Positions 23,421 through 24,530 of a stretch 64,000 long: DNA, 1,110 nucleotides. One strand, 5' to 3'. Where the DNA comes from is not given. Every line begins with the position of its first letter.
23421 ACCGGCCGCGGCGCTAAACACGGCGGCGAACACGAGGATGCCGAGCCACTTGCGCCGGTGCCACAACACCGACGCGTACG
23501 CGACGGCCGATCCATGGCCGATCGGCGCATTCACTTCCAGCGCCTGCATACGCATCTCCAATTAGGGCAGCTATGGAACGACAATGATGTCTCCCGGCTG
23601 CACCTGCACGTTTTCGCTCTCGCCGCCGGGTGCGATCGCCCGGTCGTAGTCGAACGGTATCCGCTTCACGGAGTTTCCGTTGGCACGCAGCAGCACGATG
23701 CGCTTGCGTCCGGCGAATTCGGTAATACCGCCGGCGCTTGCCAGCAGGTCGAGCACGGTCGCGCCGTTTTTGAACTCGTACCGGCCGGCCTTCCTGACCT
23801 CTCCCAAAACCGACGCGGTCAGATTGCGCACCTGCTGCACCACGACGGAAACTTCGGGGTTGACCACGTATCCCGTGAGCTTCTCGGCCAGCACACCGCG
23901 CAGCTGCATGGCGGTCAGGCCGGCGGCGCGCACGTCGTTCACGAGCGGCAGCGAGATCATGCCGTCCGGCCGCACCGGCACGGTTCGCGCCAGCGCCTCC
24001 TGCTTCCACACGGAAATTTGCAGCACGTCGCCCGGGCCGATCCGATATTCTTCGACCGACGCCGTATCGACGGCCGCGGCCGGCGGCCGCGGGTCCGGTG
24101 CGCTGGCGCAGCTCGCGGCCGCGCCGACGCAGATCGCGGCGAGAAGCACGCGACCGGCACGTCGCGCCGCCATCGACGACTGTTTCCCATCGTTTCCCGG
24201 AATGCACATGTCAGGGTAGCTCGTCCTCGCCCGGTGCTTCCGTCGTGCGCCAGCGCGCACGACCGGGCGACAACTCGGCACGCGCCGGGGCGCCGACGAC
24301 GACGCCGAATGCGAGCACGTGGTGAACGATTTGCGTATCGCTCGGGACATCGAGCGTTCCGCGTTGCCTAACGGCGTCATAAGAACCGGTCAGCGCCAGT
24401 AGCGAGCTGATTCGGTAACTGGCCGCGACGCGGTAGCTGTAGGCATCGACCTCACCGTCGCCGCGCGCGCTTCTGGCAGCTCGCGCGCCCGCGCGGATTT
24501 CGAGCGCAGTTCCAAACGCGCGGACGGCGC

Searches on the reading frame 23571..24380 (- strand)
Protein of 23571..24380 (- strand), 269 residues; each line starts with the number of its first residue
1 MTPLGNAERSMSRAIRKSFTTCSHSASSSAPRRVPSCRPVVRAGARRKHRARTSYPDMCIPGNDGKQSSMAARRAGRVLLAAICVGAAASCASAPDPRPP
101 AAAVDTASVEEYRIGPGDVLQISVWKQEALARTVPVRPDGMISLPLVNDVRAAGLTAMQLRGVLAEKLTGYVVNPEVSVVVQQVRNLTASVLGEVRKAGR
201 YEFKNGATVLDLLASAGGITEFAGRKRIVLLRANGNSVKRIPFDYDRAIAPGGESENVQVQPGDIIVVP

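Call 16: search_protein_families(library=pfam, proteins=[window:23571-24380:-], max_evalue=0.001)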
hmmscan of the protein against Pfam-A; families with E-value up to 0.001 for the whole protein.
window:23571-24380:- (269 aa): 3 families
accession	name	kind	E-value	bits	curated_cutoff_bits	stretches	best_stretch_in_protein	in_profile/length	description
PF02563.21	Poly_export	-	1.2e-25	89.9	28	1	108-181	3-76/77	Polysaccharide biosynthesis/export protein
PF10531.15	SLBB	-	2.6e-12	46.8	27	1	190-238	3-52/55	SLBB domain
PF22461.2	SLBB_2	-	2e-09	37.9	27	1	189-268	3-79/79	SLBB domain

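Call 48: search_protein_families(library=ncbifam, proteins=[window:23571-24380:-], max_evalue=0.00001)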
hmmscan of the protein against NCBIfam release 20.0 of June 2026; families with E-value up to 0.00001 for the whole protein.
window:23571-24380:- (269 aa): 4 families
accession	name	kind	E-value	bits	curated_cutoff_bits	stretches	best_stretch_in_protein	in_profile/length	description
TIGR03027.2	pepcterm_export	equivalog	8.7e-44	149.2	180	1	111-269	2-165/169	XrtA/PEP-CTERM system exopolysaccharide export protein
NF041843.1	EpsY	equivalog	2.6e-41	141.2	320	1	78-268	24-210/211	exopolysaccharide export protein EpsY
TIGR03028.1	EpsE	equivalog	1.2e-27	96.8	262.65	1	111-268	1-159/239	polysaccharide export protein EpsE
NF011658.0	PRK15078.1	subfamily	2.5e-20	72.6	333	1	111-269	84-250/380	polysaccharide export protein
